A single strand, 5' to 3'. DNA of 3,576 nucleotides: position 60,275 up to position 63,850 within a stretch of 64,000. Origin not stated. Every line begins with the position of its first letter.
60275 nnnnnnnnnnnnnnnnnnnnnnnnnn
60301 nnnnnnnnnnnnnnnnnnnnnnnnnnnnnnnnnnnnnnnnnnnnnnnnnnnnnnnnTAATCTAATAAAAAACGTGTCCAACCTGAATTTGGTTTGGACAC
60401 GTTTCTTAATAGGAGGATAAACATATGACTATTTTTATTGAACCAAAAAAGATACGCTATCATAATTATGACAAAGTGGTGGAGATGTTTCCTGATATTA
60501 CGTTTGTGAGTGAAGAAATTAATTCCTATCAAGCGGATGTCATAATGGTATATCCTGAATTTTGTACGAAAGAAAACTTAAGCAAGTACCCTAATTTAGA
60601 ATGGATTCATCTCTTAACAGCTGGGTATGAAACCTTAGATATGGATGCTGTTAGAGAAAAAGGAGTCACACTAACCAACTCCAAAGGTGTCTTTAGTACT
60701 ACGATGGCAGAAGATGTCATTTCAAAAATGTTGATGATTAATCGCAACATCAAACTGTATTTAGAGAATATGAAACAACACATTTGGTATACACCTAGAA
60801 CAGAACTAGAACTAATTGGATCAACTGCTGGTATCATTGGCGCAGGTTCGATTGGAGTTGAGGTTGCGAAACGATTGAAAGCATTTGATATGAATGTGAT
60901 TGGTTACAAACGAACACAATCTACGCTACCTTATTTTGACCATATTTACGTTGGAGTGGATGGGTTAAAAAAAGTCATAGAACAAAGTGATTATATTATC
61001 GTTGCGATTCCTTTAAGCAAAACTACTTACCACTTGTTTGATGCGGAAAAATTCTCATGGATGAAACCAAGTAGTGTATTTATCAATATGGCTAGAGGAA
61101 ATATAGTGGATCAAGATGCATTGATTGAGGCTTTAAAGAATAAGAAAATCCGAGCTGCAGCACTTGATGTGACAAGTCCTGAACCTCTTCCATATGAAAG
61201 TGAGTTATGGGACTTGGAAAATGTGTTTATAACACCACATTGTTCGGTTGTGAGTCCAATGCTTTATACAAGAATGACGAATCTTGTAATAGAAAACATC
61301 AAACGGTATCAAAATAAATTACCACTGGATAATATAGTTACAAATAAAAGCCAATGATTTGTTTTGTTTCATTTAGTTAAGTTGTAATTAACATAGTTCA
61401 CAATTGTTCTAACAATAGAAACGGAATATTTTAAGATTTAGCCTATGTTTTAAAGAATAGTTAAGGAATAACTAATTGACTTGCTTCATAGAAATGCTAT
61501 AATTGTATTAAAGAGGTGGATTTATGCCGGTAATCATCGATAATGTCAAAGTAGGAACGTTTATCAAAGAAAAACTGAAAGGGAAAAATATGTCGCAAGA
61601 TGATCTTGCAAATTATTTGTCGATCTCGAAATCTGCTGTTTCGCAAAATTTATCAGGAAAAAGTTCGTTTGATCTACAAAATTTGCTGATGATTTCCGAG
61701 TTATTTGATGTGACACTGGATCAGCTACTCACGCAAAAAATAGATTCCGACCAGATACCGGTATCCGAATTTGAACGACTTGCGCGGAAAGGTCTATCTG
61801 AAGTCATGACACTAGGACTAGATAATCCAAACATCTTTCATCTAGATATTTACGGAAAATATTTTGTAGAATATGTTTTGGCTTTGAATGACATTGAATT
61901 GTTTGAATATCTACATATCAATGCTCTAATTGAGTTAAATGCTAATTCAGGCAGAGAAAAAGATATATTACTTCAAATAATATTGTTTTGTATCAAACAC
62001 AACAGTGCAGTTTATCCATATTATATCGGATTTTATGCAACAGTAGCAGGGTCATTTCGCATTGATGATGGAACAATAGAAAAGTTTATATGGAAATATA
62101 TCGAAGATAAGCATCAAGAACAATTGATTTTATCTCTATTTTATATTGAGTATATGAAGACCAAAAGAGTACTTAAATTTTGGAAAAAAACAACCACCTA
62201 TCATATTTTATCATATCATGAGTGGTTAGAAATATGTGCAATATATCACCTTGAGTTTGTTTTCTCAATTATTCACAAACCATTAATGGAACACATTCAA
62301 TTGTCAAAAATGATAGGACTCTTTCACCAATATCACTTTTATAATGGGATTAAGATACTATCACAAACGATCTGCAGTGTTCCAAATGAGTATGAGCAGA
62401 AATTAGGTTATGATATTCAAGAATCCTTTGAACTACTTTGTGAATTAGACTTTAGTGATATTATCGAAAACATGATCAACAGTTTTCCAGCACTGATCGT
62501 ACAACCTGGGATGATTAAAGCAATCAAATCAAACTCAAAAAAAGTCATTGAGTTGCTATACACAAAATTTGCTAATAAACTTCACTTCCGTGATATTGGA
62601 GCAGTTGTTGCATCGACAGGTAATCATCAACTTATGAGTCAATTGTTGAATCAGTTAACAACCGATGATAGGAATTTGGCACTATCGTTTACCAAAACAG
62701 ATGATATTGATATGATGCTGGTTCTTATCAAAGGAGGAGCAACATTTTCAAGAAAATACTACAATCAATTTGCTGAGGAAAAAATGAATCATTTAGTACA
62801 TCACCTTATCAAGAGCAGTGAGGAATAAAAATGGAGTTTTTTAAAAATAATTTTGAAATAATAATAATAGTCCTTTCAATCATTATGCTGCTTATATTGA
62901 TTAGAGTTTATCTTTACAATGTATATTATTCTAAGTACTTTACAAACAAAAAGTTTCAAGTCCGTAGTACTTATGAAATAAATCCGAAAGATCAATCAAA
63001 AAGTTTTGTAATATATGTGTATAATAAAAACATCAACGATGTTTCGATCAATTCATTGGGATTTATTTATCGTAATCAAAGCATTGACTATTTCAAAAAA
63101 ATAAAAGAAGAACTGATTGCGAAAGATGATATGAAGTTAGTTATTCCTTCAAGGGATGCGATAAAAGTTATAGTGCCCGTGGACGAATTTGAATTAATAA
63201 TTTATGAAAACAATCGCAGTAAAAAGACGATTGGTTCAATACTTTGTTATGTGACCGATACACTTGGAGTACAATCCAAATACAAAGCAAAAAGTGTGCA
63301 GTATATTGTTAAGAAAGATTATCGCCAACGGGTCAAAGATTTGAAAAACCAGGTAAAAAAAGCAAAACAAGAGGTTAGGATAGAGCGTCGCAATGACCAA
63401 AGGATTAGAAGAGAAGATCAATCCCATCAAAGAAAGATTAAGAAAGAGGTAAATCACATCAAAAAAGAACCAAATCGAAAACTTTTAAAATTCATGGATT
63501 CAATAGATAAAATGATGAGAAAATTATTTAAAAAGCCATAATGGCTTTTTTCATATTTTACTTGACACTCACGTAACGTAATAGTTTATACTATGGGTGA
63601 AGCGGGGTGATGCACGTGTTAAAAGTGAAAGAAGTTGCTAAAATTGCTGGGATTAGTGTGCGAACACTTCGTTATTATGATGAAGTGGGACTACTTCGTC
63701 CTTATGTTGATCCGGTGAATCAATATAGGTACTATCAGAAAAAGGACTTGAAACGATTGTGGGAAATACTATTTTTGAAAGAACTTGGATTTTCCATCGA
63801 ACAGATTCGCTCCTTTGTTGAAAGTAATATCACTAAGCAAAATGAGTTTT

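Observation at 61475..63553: Two-gene operon of unknown function: HTH-XRE fused to a 350-aa helical domain, plus a membrane protein with a poly-basic coiled-coil tail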

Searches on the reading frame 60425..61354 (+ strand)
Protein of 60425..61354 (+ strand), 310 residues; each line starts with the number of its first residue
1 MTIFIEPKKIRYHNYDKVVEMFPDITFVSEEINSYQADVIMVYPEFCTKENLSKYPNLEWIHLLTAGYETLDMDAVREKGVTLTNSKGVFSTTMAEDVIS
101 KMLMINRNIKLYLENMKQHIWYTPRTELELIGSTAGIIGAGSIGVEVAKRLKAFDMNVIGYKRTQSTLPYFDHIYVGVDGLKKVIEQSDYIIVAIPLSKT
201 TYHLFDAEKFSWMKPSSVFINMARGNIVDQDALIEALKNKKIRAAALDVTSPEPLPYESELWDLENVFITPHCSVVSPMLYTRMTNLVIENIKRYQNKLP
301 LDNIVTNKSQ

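Call 44: search_protein_families(library=pfam, proteins=[window:60425-61354:+], max_evalue=0.01)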
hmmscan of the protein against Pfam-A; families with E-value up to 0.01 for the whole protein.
window:60425-61354:+ (310 aa): 7 families
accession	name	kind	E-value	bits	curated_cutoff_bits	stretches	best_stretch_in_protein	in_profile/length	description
PF02826.25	2-Hacid_dh_C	-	1.3e-57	194.5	25.1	1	100-274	2-178/178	D-isomer specific 2-hydroxyacid dehydrogenase, NAD binding domain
PF00389.36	2-Hacid_dh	-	6.9e-13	48.9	24.6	1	36-305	39-133/134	D-isomer specific 2-hydroxyacid dehydrogenase, catalytic domain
PF03446.21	NAD_binding_2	-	6.2e-07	30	21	1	136-244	3-114/161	NAD binding domain of 6-phosphogluconate dehydrogenase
PF03807.23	F420_oxidored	-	1.5e-05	25.9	21.6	1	136-200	3-72/94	NADP oxidoreductase coenzyme F420-dependent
PF01488.26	Shikimate_DH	-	0.0014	19.2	24.3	0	130-196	10-84/138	Shikimate / quinate 5-dehydrogenase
PF00070.33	Pyr_redox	-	0.0021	19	22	1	136-173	3-40/82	Pyridine nucleotide-disulphide oxidoreductase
PF01262.27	AlaDh_PNT_C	-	0.0025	17.7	23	1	137-223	33-129/214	Alanine dehydrogenase/PNT, C-terminal domain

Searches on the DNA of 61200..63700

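Call 71: search_rna_families(source=window, start=61200, end=63700, threshold=evalue, max_evalue=1)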
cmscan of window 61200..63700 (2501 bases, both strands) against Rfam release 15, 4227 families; matches with E-value up to 1: 1.
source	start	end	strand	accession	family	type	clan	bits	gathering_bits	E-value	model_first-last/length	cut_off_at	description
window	62347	62419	+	RF00320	snoZ185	Gene; snRNA; snoRNA; CD-box;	-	23.1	50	0.055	1-86/86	no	Small nucleolar RNA Z185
